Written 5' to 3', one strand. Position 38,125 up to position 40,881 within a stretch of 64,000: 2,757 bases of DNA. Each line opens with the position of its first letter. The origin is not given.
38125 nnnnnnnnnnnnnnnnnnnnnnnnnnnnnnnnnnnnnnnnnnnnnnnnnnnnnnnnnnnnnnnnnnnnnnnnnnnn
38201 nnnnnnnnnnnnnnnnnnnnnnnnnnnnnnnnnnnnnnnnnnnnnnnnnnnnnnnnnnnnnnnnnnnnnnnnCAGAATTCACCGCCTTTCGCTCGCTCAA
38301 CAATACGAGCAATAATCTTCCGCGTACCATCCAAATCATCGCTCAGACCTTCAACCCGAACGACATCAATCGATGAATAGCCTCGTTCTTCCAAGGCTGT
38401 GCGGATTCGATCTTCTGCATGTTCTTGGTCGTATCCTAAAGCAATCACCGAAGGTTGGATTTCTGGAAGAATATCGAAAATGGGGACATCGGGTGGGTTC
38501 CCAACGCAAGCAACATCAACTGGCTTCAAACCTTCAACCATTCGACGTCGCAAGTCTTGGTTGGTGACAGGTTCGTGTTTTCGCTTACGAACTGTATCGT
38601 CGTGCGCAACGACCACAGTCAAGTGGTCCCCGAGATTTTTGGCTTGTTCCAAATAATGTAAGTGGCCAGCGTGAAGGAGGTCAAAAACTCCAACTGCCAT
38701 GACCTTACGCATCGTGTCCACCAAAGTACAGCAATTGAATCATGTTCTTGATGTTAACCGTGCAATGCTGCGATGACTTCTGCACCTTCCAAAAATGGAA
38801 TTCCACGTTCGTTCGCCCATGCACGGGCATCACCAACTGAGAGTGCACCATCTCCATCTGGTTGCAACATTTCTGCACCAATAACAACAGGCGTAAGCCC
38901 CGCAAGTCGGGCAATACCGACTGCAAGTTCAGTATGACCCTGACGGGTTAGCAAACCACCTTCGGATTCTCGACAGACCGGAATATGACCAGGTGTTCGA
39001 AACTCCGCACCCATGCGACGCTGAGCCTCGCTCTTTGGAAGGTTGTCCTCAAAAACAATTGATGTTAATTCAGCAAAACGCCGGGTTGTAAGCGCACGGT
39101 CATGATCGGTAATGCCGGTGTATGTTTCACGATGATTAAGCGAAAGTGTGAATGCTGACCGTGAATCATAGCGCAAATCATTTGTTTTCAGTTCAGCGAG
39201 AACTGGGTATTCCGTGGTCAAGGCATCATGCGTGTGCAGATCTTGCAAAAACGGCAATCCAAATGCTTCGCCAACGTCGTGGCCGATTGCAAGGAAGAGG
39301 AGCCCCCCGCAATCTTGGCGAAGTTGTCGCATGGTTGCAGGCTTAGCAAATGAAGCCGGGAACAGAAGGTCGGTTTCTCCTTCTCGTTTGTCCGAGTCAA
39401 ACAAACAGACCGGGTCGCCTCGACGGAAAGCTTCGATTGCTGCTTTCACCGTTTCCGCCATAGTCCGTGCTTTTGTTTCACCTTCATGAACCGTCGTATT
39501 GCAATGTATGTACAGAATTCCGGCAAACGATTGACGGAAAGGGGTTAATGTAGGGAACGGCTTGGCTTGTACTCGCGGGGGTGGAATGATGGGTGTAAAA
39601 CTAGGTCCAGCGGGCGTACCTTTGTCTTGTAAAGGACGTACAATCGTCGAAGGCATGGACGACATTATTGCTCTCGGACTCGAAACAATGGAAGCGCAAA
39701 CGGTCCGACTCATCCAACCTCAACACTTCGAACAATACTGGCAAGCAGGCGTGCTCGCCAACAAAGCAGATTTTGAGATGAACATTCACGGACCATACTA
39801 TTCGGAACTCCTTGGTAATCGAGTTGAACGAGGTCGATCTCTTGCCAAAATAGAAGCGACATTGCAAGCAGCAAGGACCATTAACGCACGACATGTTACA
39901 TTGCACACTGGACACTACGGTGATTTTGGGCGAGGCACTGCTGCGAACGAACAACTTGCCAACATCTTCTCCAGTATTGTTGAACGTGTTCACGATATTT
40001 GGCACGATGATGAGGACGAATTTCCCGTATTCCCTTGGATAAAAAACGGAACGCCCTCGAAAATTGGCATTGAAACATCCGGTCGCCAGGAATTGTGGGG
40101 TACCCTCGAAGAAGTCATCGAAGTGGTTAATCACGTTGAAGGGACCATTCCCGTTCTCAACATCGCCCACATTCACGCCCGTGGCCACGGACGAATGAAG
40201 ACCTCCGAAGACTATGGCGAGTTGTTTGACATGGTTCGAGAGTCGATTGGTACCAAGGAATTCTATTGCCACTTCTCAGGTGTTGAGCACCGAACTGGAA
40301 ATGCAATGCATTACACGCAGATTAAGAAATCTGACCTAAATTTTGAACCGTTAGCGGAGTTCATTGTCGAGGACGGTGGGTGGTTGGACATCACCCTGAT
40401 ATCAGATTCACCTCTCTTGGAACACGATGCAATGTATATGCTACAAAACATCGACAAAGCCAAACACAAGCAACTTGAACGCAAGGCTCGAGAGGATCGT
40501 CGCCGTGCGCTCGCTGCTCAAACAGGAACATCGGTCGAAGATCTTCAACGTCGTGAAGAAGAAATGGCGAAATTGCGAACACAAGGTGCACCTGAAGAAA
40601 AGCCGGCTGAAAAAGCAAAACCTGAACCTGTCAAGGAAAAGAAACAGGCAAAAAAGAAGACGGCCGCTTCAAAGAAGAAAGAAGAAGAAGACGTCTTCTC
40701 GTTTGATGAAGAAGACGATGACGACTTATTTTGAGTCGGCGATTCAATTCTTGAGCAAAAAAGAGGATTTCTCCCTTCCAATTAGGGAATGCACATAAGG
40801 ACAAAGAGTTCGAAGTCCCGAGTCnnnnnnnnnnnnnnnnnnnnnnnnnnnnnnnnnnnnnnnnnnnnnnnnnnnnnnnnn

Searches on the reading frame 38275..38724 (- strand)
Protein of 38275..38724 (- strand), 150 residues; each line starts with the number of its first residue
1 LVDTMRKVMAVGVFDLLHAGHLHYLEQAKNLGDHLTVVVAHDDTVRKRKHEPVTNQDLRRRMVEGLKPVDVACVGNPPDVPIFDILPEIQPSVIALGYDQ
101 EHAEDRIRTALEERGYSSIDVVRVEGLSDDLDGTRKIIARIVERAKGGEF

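Call 20: search_protein_families(library=pfam, proteins=[window:38275-38724:-], max_evalue=0.001)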
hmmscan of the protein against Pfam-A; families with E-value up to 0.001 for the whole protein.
window:38275-38724:- (150 aa): 2 families
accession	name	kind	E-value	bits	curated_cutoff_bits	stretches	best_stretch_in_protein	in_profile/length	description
PF01467.32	CTP_transf_like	-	2.6e-16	60.5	21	1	9-115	1-106/133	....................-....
PF06574.18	FAD_syn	-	0.00057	20.2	27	0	6-40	7-44/158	FAD synthetase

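Call 62: search_protein_families(library=ncbifam, proteins=[window:38275-38724:-], max_evalue=0.00001)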
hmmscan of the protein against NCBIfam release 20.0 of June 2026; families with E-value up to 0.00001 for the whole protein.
window:38275-38724:- (150 aa): 6 families
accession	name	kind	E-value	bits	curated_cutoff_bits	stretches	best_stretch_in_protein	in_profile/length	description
TIGR02199.1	rfaE_dom_II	equivalog_domain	2.9e-19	69.3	181.5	1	7-117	13-123/144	D-glycero-beta-D-manno-heptose 1-phosphate adenylyltransferase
TIGR00125.1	cyt_tran_rel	domain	7.3e-19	67.7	27.7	1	8-71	2-64/65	adenylyltransferase/cytidyltransferase family protein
NF008454.0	PRK11316.1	equivalog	4.9e-17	61.7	521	1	7-110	342-445/475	bifunctional D-glycero-beta-D-manno-heptose-7-phosphate kinase/D-glycero-beta-D-manno-heptose 1-phosphate adenylyltransferase HldE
TIGR01518.1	g3p_cytidyltrns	equivalog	5.1e-11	42.8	165.4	1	8-74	1-67/125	glycerol-3-phosphate cytidylyltransferase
NF001985.0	PRK00777.1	subfamily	3.8e-10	40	104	1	4-64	3-63/157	pantetheine-phosphate adenylyltransferase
NF002250.0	PRK01170.1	subfamily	8.5e-06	25.5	489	0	8-65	3-60/322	bifunctional pantetheine-phosphate adenylyltransferase/NTP phosphatase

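Call 64: search_solved_structures(query=window:38275-38724:-, max_evalue=0.001, show_alignments=0)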
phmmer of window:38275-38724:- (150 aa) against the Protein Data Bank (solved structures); distinct sequences matched with E-value up to 0.001: 14.
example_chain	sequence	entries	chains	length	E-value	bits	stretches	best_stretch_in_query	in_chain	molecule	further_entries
3glv_A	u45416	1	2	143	1.1e-25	93.7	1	5-143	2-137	Lipopolysaccharide core biosynthesis protein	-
3elb_A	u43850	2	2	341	4.8e-15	59.2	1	8-86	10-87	Ethanolamine-phosphate cytidylyltransferase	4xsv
1coz_A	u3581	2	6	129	1.5e-09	41.3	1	5-76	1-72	PROTEIN (GLYCEROL-3-PHOSPHATE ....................) | glycerol-3-phosphate cytidylyltransferase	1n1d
4cj9_A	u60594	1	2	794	1.9e-09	41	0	109-129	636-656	BURRH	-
4cja_A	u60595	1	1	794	3.9e-09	40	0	109-129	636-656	BURRH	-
2b7l_A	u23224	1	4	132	8.1e-09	39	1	5-108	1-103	glycerol-3-phosphate cytidylyltransferase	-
5x9q_A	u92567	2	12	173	1.3e-07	35.1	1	8-101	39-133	Putative cytidylyltransferase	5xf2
5x3d_A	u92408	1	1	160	2.1e-06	31.1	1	6-129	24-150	Phosphoenolpyruvate phosphomutase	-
3hl4_A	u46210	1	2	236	1.8e-05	28.1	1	7-128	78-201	Choline-phosphate cytidylyltransferase A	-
4mvc_A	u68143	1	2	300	2.8e-05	27.5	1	7-128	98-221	Choline-phosphate cytidylyltransferase A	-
4mvd_B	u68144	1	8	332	3.3e-05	27.3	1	7-128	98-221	Choline-phosphate cytidylyltransferase A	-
9hsg_A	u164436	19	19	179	5.4e-05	26.6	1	8-70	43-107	choline-phosphate cytidylyltransferase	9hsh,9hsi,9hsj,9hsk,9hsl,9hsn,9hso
9hsm_A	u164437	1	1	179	5.4e-05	26.6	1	8-70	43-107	choline-phosphate cytidylyltransferase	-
4zcp_A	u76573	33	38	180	5.4e-05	26.5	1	8-70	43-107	Cholinephosphate cytidylyltransferase | Choline-phosphate cytidylyltransferase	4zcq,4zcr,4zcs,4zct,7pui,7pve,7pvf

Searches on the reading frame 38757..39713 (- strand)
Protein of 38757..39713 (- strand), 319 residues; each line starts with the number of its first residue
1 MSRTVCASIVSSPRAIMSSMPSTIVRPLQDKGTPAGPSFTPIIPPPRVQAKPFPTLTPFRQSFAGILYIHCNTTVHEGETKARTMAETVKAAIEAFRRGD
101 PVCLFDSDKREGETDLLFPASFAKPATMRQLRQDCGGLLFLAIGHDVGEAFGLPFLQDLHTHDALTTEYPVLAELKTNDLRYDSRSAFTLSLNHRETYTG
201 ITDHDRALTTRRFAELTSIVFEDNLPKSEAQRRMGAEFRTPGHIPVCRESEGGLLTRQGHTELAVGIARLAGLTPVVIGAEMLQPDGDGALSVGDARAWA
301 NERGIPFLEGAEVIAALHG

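Call 26: search_protein_families(library=pfam, proteins=[window:38757-39713:-], max_evalue=0.0001)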
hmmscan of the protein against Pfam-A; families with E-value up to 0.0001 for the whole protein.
window:38757-39713:- (319 aa): 1 family
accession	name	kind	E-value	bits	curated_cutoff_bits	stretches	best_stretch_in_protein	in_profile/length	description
PF00926.24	DHBP_synthase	-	4.2e-48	163.8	26.4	1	91-315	2-190/191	3,4-dihydroxy-2-butanone 4-phosphate synthase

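Call 62: search_protein_families(library=ncbifam, proteins=[window:38757-39713:-], max_evalue=0.00001)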
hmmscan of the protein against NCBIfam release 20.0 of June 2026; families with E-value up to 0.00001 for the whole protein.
window:38757-39713:- (319 aa): 8 families
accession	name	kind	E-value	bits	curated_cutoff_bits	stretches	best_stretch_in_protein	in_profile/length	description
TIGR00506.1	ribB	equivalog_domain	2.2e-52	177.5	177.45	1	85-315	1-202/204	3,4-dihydroxy-2-butanone-4-phosphate synthase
NF004437.0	PRK05773.1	equivalog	2.9e-47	160.7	262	1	89-316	3-216/219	3,4-dihydroxy-2-butanone 4-phosphate synthase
NF006804.0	PRK09314.1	equivalog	1.6e-23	83.4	432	1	86-290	3-172/339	bifunctional 3,4-dihydroxy-2-butanone 4-phosphate synthase/GTP cyclohydrolase II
NF006803.0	PRK09311.1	equivalog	6.9e-23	81.1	569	1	81-313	4-201/417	bifunctional 3,4-dihydroxy-2-butanone-4-phosphate synthase/GTP cyclohydrolase II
NF006806.0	PRK09319.1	equivalog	3.7e-21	75.4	764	1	81-313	6-205/561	bifunctional 3,4-dihydroxy-2-butanone-4-phosphate synthase/GTP cyclohydrolase II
NF010626.1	PRK14019.1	equivalog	3.4e-17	62.4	513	1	88-290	4-172/364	bifunctional 3,4-dihydroxy-2-butanone-4-phosphate synthase/GTP cyclohydrolase II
NF009132.0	PRK12485.1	equivalog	5.6e-17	61.8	693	1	87-306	4-188/369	bifunctional 3,4-dihydroxy-2-butanone-4-phosphate synthase/GTP cyclohydrolase II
NF006805.0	PRK09318.1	equivalog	1.6e-11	43.8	486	1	94-288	6-157/387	bifunctional 3,4-dihydroxy-2-butanone-4-phosphate synthase/GTP cyclohydrolase II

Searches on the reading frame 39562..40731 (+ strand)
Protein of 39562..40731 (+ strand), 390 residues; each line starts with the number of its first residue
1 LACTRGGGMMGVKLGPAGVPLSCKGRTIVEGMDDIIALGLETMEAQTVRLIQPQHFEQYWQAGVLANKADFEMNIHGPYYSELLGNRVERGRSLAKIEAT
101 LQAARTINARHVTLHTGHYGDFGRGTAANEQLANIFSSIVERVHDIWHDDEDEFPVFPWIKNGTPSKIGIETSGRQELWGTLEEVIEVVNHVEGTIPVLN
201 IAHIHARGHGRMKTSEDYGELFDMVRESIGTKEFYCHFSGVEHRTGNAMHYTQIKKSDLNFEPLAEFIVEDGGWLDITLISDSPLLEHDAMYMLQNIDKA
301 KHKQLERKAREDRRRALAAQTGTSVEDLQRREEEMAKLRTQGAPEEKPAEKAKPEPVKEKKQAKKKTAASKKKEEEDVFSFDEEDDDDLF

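Call 20: search_protein_families(library=pfam, proteins=[window:39562-40731:+], max_evalue=0.001)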
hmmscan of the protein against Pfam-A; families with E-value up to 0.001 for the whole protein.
window:39562-40731:+ (390 aa): 1 family
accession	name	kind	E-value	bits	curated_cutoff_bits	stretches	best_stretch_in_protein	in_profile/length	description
PF01261.30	AP_endonuc_2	-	2.2e-10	41.1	31.1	1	37-280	6-230/249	Xylose isomerase-like TIM barrel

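Call 40: search_protein_families(library=ncbifam, proteins=[window:39562-40731:+], max_evalue=0.01)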
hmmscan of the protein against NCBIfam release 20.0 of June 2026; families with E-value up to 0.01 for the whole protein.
window:39562-40731:+ (390 aa): 1 family
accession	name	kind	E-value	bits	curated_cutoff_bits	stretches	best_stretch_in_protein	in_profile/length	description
TIGR00587.1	nfo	subfamily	0.002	17.5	129.65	1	54-292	46-269/279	deoxyribonuclease IV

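Call 41: search_solved_structures(query=window:39562-40731:+, max_evalue=0.01, show_alignments=1)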
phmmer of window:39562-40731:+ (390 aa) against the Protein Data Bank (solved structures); distinct sequences matched with E-value up to 0.01: 0.

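Call 51: find_homologous_proteins(query=window:39586-40731:+, max_evalue=0.001)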
Query window:39586-40731:+ (382 aa): 2045 proteins with E <= 0.001 among 8000 candidates; the best 120 are listed.
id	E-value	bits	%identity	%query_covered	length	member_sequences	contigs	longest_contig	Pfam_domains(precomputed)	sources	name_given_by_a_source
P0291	1.9e-244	829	97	90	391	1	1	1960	PF01261.31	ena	-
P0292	5.1e-243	824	97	87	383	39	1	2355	PF01261.31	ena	-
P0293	1.4e-242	823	92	100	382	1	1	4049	PF01261.31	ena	-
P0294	1.7e-242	823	91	100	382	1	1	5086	PF01261.31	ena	-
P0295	1.7e-241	819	92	100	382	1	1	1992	PF01261.31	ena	-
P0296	3.1e-239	812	92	100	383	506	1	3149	PF01261.31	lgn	-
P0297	2.9e-238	809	92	100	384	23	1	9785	PF01261.31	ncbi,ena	-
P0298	3.2e-237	805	91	100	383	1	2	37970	PF01261.31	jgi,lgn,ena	-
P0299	1.3e-236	803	89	100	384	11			PF01261.31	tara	tara:strand:- start:6605 stop:7759 length:1155 start_codon:yes stop_codon:yes gene_type:complete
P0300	1.3e-234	797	91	99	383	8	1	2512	PF01261.31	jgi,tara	jgi:deoxyribonuclease-4|tara:strand:- start:5071 stop:6222 length:1152 start_codon:yes stop_codon:ye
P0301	1.6e-234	796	91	100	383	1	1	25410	PF01261.31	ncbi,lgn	-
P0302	2.0e-234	796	90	100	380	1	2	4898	PF01261.31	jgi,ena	-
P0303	2.5e-234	796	90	100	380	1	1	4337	PF01261.31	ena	-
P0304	1.5e-233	793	96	88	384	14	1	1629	PF01261.31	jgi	jgi:deoxyribonuclease-4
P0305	3.0e-233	792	91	99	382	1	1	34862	PF01261.31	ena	-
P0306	5.2e-233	791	96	88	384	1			PF01261.31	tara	tara:strand:+ start:787 stop:1941 length:1155 start_codon:yes stop_codon:yes gene_type:complete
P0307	6.9e-233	791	96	88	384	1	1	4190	PF01261.31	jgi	-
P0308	1.1e-232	790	94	91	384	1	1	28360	PF01261.31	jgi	-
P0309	1.3e-232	790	95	88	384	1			PF01261.31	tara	tara:strand:+ start:2921 stop:4075 length:1155 start_codon:yes stop_codon:yes gene_type:complete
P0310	1.6e-232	790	91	99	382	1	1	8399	PF01261.31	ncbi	-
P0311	1.6e-232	790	96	88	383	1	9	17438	PF01261.31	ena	-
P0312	2.0e-232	789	96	88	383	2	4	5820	PF01261.31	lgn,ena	-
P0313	2.8e-232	789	96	88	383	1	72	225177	PF01261.31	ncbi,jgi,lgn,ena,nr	ncbi:MAG: hypothetical protein CMA35_01940 [Euryarchaeota archaeon]|nr:hypothetical protein [Euryarc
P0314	3.2e-232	789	94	91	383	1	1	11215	PF01261.31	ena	-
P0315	3.6e-232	789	96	88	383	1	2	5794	PF01261.31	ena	-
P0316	3.6e-232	789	93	91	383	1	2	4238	PF01261.31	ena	-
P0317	3.7e-232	789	96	88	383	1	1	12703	PF01261.31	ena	-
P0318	3.8e-232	789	95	88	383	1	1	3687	PF01261.31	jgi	-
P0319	4.5e-232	788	94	91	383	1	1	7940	PF01261.31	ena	-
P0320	5.2e-232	788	94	97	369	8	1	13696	PF01261.31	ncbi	ncbi:MAG: TIM barrel protein, partial [Candidatus Poseidoniaceae archaeon]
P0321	5.2e-232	788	89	100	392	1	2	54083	PF01261.31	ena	-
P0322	6.0e-232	788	94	91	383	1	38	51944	PF01261.31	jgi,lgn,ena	-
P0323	6.8e-232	788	95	88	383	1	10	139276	PF01261.31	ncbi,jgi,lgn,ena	-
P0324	7.6e-232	788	93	91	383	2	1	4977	PF01261.31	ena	-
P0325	1.5e-231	787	89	100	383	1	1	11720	PF01261.31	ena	-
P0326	1.6e-231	787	96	88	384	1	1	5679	PF01261.31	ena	-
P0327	2.1e-231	786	91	96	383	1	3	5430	PF01261.31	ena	-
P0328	2.1e-231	786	94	91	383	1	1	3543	PF01261.31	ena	-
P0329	2.9e-231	786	94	91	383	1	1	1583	PF01261.31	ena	-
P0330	3.7e-231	785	93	91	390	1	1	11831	PF01261.31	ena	-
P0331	5.2e-231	785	95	88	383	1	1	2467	PF01261.31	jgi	jgi:deoxyribonuclease IV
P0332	6.5e-231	785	93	91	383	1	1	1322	PF01261.31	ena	-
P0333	6.6e-231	784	95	88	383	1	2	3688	PF01261.31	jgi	jgi:deoxyribonuclease-4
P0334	8.1e-231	784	95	88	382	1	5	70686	PF01261.31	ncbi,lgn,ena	-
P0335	8.8e-231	784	93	91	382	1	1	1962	PF01261.31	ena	-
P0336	1.0e-230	784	92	94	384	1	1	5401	PF01261.31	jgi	-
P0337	1.1e-230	784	93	93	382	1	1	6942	PF01261.31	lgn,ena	-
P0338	1.9e-230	783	96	88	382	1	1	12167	PF01261.31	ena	-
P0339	2.1e-230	783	95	88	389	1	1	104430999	PF01261.31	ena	-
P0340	2.5e-230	783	95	88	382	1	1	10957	PF01261.31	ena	-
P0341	2.6e-230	783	95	88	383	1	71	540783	PF01261.31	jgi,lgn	jgi:deoxyribonuclease-4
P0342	2.8e-230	782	95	88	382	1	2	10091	PF01261.31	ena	-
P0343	2.8e-230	782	95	88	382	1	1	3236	PF01261.31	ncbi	-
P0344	2.8e-230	782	95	88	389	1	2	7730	PF01261.31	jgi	-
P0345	3.0e-230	782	96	87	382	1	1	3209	PF01261.31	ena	-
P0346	3.3e-230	782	96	87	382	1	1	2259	PF01261.31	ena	-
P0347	3.5e-230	782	95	88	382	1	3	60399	PF01261.31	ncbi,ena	-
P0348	3.9e-230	782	92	93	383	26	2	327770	PF01261.31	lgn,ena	-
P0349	4.0e-230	782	95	88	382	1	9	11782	PF01261.31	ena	-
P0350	4.8e-230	782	92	93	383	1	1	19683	PF01261.31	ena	-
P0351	5.5e-230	781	92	93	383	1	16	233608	PF01261.31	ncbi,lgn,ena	-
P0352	6.2e-230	781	95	88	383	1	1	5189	PF01261.31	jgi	jgi:deoxyribonuclease-4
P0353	1.0e-229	781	95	88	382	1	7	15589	PF01261.31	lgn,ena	-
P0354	1.1e-229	780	96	87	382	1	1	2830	PF01261.31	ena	-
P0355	1.4e-229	780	93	91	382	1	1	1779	PF01261.31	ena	-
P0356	1.4e-229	780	95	88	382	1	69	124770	PF01261.31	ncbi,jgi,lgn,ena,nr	ncbi:MAG: hypothetical protein HOJ55_08045 [Euryarchaeota archaeon]|nr:hypothetical protein [Euryarc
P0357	1.4e-229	780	95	88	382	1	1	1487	PF01261.31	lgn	-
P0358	1.8e-229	780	89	100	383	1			PF01261.31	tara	tara:strand:- start:2826 stop:3977 length:1152 start_codon:yes stop_codon:yes gene_type:complete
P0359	1.9e-229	780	89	100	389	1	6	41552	PF01261.31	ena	-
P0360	1.9e-229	780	89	100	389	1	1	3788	PF01261.31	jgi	-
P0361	1.9e-229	780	93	91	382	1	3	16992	PF01261.31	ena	-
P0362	2.5e-229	779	93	91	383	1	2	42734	PF01261.31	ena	-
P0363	3.3e-229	779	95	88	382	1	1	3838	PF01261.31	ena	-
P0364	3.3e-229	779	89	100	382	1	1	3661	PF01261.31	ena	-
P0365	4.1e-229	779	95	88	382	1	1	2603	PF01261.31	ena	-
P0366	4.6e-229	778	95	88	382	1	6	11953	PF01261.31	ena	-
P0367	4.8e-229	778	92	93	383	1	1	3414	PF01261.31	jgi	-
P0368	5.0e-229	778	95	88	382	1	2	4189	PF01261.31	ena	-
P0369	5.4e-229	778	93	91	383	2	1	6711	PF01261.31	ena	-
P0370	6.1e-229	778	94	88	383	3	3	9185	PF01261.31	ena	-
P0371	7.8e-229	778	92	91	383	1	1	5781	PF01261.31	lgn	-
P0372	8.9e-229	777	95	88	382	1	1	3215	PF01261.31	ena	-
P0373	9.2e-229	777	89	100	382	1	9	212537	PF01261.31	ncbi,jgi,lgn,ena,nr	ncbi:TIM barrel protein [Candidatus Poseidoniales archaeon]|nr:TIM barrel protein [Candidatus Poseid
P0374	1.2e-228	777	92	91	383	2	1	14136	PF01261.31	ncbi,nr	ncbi:MAG: TIM barrel protein [Candidatus Poseidoniaceae archaeon]|nr:TIM barrel protein [Candidatus 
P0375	1.4e-228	777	95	88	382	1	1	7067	PF01261.31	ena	-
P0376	1.4e-228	777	95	88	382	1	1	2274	PF01261.31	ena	-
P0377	1.5e-228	777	93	91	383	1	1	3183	PF01261.31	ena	-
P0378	1.6e-228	777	92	91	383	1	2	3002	PF01261.31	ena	-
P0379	1.8e-228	776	95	88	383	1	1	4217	PF01261.31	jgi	jgi:deoxyribonuclease-4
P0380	1.8e-228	776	87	100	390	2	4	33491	PF01261.31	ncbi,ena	-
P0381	2.3e-228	776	95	88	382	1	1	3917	PF01261.31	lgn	-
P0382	2.4e-228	776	87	100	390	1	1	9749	PF01261.31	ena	-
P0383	2.7e-228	776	95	88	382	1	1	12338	PF01261.31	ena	-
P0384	4.3e-228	775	93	91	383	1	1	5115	PF01261.31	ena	-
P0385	5.5e-228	775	94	88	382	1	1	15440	PF01261.31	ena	-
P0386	9.1e-228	774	87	100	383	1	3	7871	PF01261.31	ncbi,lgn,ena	-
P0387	1.4e-227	774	88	100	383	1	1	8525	PF01261.31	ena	-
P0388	2.0e-227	773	95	88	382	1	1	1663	PF01261.31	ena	-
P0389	2.8e-227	773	87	100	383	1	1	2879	PF01261.31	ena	-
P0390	6.0e-227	771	88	100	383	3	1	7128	PF01261.31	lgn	-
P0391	6.9e-227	771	88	100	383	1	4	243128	PF01261.31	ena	-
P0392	2.1e-226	770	95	88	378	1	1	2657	PF01261.31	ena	-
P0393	4.8e-226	768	88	100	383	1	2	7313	PF01261.31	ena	-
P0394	6.2e-226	768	96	88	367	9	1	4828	PF01261.31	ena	-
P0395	5.2e-225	765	87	100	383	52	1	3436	PF01261.31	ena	-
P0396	1.4e-217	741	87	91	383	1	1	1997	PF01261.31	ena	-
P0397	5.4e-215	732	93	87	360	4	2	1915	PF01261.31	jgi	jgi:deoxyribonuclease-4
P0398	2.0e-214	730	86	91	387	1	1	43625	PF01261.31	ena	-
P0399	3.9e-214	729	86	91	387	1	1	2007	PF01261.31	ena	-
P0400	5.2e-214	729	86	91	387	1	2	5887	PF01261.31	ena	-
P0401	7.0e-214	728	86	91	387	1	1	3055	PF01261.31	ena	-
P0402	8.5e-214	728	81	96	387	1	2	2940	PF01261.31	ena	-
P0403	1.1e-213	728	86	91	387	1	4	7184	PF01261.31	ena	-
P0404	1.1e-213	728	86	91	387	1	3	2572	PF01261.31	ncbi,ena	-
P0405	3.9e-213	726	86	91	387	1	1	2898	PF01261.31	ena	-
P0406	4.0e-213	726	88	86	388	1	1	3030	PF01261.31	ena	-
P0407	4.8e-213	726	82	99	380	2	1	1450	PF01261.31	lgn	-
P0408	5.1e-213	726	95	82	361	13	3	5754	PF01261.31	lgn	-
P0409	5.2e-213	726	85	91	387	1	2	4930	PF01261.31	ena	-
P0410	6.1e-213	725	88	86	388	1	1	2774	PF01261.31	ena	-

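Call 59: predict_structure(alignment_id=A2)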
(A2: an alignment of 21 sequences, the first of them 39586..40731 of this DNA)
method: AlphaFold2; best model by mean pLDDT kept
length: 382 residues; sequences in the alignment: 21
mean_pLDDT: 43.8   pTM: 0.33
mean pLDDT of the five models: 43.8, 43.1, 41.7, 41.1, 35.9
residues with pLDDT >= 90: 0; 70-90: 28; 50-70: 97; < 50: 257
segments of 3 or more residues with pLDDT < 50: 1-71, 73-76, 79-84, 99-104, 108-111, 141-174, 183-203, 223-252, 263-266, 271-293, 333-382
pLDDT, mean of each block of 10 residues (from residue 1): 26 26 32 29 30 30 36 49 52 53 48 56 59 57 35 33 38 49 42 38 52 58 47 34 39 53 49 41 41 55 74 76 73 38 27 28 29 31 32
secondary structure, 60 per line:
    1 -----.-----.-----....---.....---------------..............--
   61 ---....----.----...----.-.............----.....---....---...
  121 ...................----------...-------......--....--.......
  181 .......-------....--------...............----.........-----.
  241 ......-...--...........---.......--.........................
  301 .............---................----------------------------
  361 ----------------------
elements in order: E18-21 H25-29 H45-58 E64-67 H86-98 E103-107 H111-114 H118-139 E160-165 H168-171 H174-187 E195-198 H207-221 E226-234 E240-246 H253-263 E267-273 H276-313 H317-332

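Call 61: search_solved_structures(query=A2, max_evalue=1, show_alignments=1)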
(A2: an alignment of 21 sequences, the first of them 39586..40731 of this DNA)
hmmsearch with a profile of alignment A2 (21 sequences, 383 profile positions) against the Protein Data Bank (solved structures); distinct sequences matched with E-value up to 1: 0.
